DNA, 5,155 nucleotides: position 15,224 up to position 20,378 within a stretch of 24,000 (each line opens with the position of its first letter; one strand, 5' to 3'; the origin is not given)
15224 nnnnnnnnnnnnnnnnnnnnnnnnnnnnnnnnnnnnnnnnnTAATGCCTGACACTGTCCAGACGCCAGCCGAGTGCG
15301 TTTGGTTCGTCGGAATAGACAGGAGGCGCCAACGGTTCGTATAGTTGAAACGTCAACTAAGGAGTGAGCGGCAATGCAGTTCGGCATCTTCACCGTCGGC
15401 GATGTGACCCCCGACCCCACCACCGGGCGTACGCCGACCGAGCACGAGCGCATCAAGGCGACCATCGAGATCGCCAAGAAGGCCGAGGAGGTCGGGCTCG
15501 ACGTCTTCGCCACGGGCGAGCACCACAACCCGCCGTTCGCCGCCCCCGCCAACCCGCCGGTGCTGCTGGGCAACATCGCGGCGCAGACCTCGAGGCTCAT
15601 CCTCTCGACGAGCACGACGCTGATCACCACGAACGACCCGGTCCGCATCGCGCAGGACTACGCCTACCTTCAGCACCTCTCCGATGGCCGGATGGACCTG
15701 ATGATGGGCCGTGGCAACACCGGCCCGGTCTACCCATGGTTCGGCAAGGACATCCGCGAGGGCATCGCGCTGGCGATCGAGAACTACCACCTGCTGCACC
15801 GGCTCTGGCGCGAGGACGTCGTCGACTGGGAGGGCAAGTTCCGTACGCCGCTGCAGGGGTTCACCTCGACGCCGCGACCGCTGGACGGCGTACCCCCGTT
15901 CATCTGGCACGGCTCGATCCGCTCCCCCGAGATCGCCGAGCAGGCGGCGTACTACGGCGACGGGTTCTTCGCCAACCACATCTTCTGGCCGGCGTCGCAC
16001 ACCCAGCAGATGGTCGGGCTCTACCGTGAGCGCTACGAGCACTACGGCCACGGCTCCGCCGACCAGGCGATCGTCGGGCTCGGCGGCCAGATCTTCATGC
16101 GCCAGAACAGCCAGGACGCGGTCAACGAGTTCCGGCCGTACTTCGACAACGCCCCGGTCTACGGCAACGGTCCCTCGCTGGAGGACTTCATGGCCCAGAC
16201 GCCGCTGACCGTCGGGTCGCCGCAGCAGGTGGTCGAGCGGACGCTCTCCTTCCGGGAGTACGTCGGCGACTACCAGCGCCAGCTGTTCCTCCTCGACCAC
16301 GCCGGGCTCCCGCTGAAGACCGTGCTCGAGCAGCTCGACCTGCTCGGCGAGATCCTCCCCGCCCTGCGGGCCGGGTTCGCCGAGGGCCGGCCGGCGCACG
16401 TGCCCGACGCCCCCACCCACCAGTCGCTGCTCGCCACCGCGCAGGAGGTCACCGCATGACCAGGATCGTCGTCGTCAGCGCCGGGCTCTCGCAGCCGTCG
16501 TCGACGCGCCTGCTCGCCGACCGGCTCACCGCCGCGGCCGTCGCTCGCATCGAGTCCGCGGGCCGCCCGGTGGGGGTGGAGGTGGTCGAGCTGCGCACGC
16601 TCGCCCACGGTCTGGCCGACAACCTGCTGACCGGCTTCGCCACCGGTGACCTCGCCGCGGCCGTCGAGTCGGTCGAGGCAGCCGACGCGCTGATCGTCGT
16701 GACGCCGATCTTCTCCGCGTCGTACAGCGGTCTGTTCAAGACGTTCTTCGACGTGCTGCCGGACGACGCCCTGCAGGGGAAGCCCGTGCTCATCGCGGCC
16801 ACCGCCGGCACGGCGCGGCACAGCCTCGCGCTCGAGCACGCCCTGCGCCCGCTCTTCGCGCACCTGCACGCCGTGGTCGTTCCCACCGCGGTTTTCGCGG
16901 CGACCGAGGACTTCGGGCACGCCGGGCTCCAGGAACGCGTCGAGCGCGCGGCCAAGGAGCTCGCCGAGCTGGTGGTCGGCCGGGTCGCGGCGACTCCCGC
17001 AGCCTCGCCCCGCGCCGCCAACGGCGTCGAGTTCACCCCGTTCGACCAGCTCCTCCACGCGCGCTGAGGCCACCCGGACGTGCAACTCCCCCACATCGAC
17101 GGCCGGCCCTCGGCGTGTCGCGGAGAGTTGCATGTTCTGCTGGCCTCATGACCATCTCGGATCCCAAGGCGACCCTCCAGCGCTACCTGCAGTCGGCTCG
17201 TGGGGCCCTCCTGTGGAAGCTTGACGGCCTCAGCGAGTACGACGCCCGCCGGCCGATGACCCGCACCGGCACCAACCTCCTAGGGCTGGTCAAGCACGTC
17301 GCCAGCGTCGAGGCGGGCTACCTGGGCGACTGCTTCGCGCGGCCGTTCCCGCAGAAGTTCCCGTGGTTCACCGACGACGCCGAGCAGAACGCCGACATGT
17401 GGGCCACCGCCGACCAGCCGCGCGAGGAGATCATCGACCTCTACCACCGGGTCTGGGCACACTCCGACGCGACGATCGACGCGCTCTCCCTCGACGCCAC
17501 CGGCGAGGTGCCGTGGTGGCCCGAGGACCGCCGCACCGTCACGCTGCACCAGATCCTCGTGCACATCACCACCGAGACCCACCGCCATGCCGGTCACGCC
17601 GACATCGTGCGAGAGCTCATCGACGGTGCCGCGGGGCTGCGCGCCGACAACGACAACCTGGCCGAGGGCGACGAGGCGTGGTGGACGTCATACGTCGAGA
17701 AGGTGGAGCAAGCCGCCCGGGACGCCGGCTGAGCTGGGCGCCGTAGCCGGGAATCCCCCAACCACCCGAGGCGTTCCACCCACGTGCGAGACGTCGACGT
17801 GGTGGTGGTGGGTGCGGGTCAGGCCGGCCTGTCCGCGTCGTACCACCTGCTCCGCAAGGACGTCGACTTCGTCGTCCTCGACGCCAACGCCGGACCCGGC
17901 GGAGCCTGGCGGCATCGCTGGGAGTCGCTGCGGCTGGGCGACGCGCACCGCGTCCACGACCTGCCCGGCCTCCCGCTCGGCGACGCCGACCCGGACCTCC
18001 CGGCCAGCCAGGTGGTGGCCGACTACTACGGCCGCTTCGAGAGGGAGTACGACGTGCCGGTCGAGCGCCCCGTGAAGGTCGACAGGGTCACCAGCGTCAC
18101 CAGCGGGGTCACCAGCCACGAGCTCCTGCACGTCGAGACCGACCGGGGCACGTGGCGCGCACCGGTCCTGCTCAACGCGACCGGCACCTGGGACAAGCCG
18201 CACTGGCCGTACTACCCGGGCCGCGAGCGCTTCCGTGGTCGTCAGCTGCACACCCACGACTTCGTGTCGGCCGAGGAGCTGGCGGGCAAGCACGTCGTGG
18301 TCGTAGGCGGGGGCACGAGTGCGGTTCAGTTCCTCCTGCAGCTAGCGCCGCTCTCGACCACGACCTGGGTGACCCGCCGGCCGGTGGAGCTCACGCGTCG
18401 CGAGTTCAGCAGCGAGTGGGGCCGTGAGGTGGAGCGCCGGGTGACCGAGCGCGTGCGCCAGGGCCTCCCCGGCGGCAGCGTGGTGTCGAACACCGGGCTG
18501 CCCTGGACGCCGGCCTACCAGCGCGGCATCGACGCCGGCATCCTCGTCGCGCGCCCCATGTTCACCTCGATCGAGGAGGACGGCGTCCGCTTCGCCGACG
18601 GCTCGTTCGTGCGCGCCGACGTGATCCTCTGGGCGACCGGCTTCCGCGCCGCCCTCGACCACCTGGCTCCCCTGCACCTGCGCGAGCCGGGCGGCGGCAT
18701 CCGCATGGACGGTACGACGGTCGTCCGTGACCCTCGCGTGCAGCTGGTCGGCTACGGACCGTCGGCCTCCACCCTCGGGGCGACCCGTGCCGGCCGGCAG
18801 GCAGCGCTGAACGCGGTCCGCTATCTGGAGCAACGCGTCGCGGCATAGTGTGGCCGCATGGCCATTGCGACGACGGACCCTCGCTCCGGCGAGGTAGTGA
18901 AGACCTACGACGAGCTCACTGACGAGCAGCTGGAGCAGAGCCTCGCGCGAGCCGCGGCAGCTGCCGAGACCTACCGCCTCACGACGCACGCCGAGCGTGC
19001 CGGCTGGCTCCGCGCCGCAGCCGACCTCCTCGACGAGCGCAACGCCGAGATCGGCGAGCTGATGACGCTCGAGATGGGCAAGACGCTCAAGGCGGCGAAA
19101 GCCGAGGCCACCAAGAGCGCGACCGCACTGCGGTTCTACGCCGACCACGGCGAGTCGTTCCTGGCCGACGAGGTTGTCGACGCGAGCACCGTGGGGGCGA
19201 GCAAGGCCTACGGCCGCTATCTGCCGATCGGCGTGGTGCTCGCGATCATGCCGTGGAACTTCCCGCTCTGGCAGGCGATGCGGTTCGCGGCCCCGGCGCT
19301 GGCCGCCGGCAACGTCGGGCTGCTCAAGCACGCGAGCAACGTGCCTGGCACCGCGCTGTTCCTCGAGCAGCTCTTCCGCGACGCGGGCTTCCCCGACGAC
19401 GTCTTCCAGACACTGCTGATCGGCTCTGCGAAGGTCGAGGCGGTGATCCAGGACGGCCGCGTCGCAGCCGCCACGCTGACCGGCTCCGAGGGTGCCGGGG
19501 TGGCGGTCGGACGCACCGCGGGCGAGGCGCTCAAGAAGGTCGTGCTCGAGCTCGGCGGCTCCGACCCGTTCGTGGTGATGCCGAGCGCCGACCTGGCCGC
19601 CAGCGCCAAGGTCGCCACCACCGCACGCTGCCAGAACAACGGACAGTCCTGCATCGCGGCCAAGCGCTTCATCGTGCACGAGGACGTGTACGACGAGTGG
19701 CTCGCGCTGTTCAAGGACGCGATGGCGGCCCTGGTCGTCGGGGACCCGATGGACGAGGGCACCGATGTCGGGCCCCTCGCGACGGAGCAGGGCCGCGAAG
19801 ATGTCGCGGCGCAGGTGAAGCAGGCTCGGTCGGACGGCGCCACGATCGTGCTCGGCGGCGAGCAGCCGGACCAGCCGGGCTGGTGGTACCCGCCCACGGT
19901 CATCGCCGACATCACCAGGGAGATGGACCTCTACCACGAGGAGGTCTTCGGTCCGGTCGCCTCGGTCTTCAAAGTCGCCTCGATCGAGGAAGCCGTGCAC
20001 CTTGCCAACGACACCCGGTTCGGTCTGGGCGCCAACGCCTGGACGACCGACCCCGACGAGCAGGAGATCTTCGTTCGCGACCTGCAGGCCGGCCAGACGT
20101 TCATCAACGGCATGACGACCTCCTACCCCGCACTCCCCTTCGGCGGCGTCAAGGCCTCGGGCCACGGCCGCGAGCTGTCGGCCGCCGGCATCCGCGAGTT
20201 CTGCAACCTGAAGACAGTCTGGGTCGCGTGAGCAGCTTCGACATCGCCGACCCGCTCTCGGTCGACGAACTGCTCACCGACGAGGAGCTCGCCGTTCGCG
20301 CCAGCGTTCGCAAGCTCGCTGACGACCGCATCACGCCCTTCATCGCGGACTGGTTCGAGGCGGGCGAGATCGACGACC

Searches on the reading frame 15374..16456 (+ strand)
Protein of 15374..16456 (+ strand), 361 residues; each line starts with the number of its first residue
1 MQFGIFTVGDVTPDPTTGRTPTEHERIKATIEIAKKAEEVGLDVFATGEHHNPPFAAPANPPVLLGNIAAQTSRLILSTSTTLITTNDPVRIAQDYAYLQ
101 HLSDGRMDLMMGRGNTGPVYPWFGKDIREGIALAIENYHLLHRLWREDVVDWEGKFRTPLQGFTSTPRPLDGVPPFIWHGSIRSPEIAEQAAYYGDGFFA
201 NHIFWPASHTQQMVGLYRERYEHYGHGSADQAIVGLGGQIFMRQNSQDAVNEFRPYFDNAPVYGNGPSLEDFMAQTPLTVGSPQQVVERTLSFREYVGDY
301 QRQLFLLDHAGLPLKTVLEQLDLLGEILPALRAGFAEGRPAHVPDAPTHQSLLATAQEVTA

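Call 7: search_protein_families(library=pfam, proteins=[window:15374-16456:+])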
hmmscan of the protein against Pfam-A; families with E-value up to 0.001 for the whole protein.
window:15374-16456:+ (361 aa): 1 family
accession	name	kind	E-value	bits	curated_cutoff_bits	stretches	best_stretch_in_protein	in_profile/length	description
PF00296.26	Bac_luciferase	-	2.2e-69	234.7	27.9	1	1-296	1-310/314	Luciferase-like monooxygenase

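Call 67: search_protein_families(library=ncbifam, proteins=[window:15374-16456:+])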
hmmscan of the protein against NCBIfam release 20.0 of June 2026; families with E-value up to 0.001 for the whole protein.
window:15374-16456:+ (361 aa): 24 families
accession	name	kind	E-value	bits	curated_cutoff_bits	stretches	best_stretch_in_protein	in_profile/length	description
TIGR04036.1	LLM_CE1758_fam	subfamily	2.5e-211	700.9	479.1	1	1-354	1-354/355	CE1758 family FMN-dependent luciferase-like monooxygenase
TIGR03858.1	LLM_2I7G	subfamily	4.8e-50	170.4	462.25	1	2-330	1-335/337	Atu2307/SP_0267 family LLM class monooxygenase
TIGR03619.1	F420_Rv2161c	subfamily_domain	4e-22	79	166.9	1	32-236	2-217/247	TIGR03619 family F420-dependent LLM class oxidoreductase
TIGR03558.1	oxido_grp_1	subfamily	2.3e-20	73.1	166.95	1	22-236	14-220/325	MsnO8 family LLM class oxidoreductase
TIGR04020.1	seco_metab_LLM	subfamily_domain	1.9e-18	66.7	244.45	1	23-249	14-238/341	MupA/Atu3671 family FMN-dependent luciferase-like monooxygenase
TIGR04027.1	LLM_KPN_01858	hypoth_equivalog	6e-16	58.3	412.9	1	24-151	16-144/326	putative FMN-dependent luciferase-like monooxygenase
TIGR03571.1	lucif_BA3436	subfamily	8.1e-15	54.9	303.9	1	15-184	18-192/304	TIGR03571 family LLM class oxidoreductase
TIGR03559.1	F420_Rv3520c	subfamily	2.6e-13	49.7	335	1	28-166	13-147/325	LLM class F420-dependent oxidoreductase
NF007802.0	PRK10508.1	equivalog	8.2e-13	48.1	540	1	7-234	9-222/335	luciferase-like monooxygenase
TIGR03560.1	F420_Rv1855c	subfamily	2.6e-12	47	231.4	1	26-223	11-214/227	TIGR03560 family F420-dependent LLM class oxidoreductase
TIGR03621.1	F420_MSMEG_2516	subfamily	4.2e-11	42.5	213.15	1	25-173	11-149/295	TIGR03621 family F420-dependent LLM class oxidoreductase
NF052254.1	luciferase_Alph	exception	6.6e-11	42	600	1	22-151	16-145/354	luciferase subunit alpha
TIGR04024.1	F420_NP1902A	hypoth_equivalog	1.1e-09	37.5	345.4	1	23-205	10-182/330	TIGR04024 family LLM class F420-dependent oxidoreductase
TIGR03554.1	F420_G6P_DH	equivalog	1.4e-09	37.5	420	1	29-200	17-192/331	glucose-6-phosphate dehydrogenase (coenzyme-F420)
TIGR03557.1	F420_G6P_family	subfamily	1.4e-09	37.5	210.4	1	23-201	8-188/316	TIGR03557 family F420-dependent LLM class oxidoreductase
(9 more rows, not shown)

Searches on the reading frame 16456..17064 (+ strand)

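Call 7: search_protein_families(library=pfam, proteins=[window:16456-17064:+])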
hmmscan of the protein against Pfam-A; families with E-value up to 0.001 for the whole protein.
window:16456-17064:+ (203 aa): 2 families
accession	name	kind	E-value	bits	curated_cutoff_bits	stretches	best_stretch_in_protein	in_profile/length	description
PF03358.20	FMN_red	-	3.2e-32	111.6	24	1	2-151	1-149/152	NADPH-dependent FMN reductase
PF02525.22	Flavodoxin_2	-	3.5e-09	37.1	27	1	20-171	16-196/198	Flavodoxin-like fold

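Call 67: search_protein_families(library=ncbifam, proteins=[window:16456-17064:+])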
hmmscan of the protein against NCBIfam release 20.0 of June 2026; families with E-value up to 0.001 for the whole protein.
window:16456-17064:+ (203 aa): 5 families
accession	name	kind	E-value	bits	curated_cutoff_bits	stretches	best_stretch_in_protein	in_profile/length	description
TIGR04037.1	LLM_duo_CE1759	subfamily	2.2e-81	272.3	175.9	1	4-200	1-198/199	CE1759 family FMN reductase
TIGR03566.1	FMN_reduc_MsuE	equivalog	5.3e-42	143.5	212.5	1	3-173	1-171/174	FMN reductase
TIGR03567.1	FMN_reduc_SsuE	equivalog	7.7e-28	97.5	164.05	1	4-166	2-157/171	NADPH-dependent FMN reductase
NF007859.0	PRK10569.1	equivalog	9.9e-24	84.1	225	1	38-165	29-156/191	NADPH-dependent FMN reductase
NF002044.1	PRK00871.1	equivalog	0.00077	18.9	210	0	65-148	44-136/170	glutathione-regulated potassium-efflux system oxidoreductase KefF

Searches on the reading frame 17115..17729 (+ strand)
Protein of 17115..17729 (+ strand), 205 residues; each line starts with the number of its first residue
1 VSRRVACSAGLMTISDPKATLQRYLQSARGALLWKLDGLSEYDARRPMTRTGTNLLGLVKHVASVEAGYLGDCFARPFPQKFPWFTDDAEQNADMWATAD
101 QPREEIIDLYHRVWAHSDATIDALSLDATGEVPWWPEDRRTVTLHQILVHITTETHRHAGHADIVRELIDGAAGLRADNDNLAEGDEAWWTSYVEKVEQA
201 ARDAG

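Call 7: search_protein_families(library=pfam, proteins=[window:17115-17729:+])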
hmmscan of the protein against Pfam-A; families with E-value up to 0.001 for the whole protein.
window:17115-17729:+ (205 aa): 3 families
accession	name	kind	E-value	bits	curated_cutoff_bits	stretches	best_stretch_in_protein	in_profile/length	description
PF04978.18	MST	-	3.4e-48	164.3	27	1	20-171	1-149/149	Mycothiol-S-transferase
PF12867.12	DinB_2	-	1.3e-09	39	24.8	1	25-161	2-127/128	DinB superfamily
PF05163.17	DinB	-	0.00016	22.1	23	1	20-161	7-137/165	DinB family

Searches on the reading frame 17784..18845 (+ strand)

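Call 7: search_protein_families(library=pfam, proteins=[window:17784-18845:+])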
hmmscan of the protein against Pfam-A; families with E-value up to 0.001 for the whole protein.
window:17784-18845:+ (354 aa): 11 families
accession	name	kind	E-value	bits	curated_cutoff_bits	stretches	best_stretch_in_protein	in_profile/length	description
PF13738.12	Pyr_redox_3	-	3e-21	76.4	30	1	7-222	1-220/305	Pyridine nucleotide-disulphide oxidoreductase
PF07992.20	Pyr_redox_2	-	4.5e-17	62.8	26.1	1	5-222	2-195/291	Pyridine nucleotide-disulphide oxidoreductase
PF00743.25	FMO-like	-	3e-08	33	22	1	131-190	144-205/532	Flavin-binding monooxygenase-like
PF01946.23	Thi4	-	1.1e-07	31.8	26.2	1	3-42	17-58/235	Thi4 family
PF13450.12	NAD_binding_8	-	5.3e-07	30.3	21.9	1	8-45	1-38/68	NAD(P)-binding Rossmann-like domain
PF01266.30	DAO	-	3.7e-06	27.2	27.9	1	5-50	1-47/353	FAD dependent oxidoreductase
PF13434.12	Lys_Orn_oxgnase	-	7e-06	25.8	21.3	0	102-200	118-223/339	L-lysine 6-monooxygenase/L-ornithine 5-monooxygenase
PF21799.2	MurD-like_N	-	2.6e-05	24.9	27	1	6-40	3-37/88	Mur ligase MurD-like, N-terminal domain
PF13454.12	NAD_binding_9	-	0.00015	22.3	21.8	0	7-45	1-44/155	FAD-NAD(P)-binding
PF00070.33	Pyr_redox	-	0.00022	22.1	22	0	170-223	1-53/82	Pyridine nucleotide-disulphide oxidoreductase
PF13241.12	NAD_binding_7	-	0.00062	20.8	22.1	0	165-189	4-28/104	Putative NAD(P)-binding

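Call 67: search_protein_families(library=ncbifam, proteins=[window:17784-18845:+])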
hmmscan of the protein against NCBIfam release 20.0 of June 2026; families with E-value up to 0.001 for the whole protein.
window:17784-18845:+ (354 aa): 29 families (the best 25 are shown)
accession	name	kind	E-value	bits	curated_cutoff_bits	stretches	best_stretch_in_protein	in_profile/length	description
NF040505.1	ArsO_flavin_mono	equivalog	3.8e-89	299.5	425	1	4-343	1-341/346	ArsO family NAD(P)H-dependent flavin-containing monooxygenase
TIGR04046.1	MSMEG_0569_nitr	hypoth_equivalog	2.8e-25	89.1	498.35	1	5-183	2-176/400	MSMEG_0569 family flavin-dependent oxidoreductase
NF058570.1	trimeth_mono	equivalog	6.3e-15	55.2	675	1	107-186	135-212/443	trimethylamine monooxygenase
TIGR04018.1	Bthiol_YpdA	hypoth_equivalog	1.3e-10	40.6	339.9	1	5-191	1-175/316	YpdA family putative bacillithiol disulfide reductase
NF045818.1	Neo-PentlctneDsynPtlE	equivalog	2.2e-09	36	1100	1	3-201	48-260/587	neopentalenolactone/pentalenolactone D synthase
NF009410.0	PRK12771.1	subfamily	2.8e-08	32.8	516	1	6-45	141-180/566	NAD(P)-binding protein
TIGR01292.1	TRX_reduct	equivalog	4.9e-08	32.1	343.45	1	5-195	2-168/300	thioredoxin-disulfide reductase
NF009454.0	PRK12814.1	equivalog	6.7e-08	31.3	916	1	6-53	196-243/657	putative NADPH-dependent glutamate synthase small subunit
TIGR00292.1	TIGR00292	equivalog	3.5e-07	29.7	148.3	1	4-41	22-59/254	sulfide-dependent adenosine diphosphate thiazole synthase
NF009409.0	PRK12770.1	subfamily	8e-06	25.1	343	0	4-40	19-55/360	putative glutamate synthase subunit beta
TIGR03143.1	AhpF_homolog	hypoth_equivalog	8.2e-06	24.7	687.65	0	111-182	88-157/555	putative alkyl hydroperoxide reductase F subunit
TIGR03315.1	Se_ygfK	equivalog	2e-05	22.3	835.3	1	5-51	539-585/1012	putative selenate reductase subunit YgfK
NF040813.1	pro_dh_Thprot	equivalog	2.3e-05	23.7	600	0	6-36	2-32/362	D-proline dehydrogenase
NF005548.0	PRK07208.1-4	equivalog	6.1e-05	21.8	389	1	5-41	5-41/488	hypothetical protein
NF050086.1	pipecolate_AmaA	exception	7.6e-05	21.5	600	1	3-40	25-63/425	L-pipecolate oxidase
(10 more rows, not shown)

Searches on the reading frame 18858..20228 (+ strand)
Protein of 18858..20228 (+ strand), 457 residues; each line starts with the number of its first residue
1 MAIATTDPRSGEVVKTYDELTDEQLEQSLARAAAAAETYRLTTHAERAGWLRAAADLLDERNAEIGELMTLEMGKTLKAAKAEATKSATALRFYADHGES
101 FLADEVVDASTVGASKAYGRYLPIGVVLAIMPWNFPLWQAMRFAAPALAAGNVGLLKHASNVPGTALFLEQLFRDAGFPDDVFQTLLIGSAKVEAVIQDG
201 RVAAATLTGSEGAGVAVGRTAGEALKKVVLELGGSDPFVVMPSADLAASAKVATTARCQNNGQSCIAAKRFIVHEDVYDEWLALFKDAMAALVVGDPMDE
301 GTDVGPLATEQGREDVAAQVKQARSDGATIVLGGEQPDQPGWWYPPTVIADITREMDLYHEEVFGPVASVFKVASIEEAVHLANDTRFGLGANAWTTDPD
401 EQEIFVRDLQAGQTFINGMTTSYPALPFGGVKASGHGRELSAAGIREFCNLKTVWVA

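Call 7: search_protein_families(library=pfam, proteins=[window:18858-20228:+])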
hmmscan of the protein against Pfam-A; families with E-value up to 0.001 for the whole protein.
window:18858-20228:+ (457 aa): 1 family
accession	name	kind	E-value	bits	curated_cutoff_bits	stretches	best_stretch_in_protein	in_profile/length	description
PF00171.27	Aldedh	-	5e-135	451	23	1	3-454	9-461/461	Aldehyde dehydrogenase family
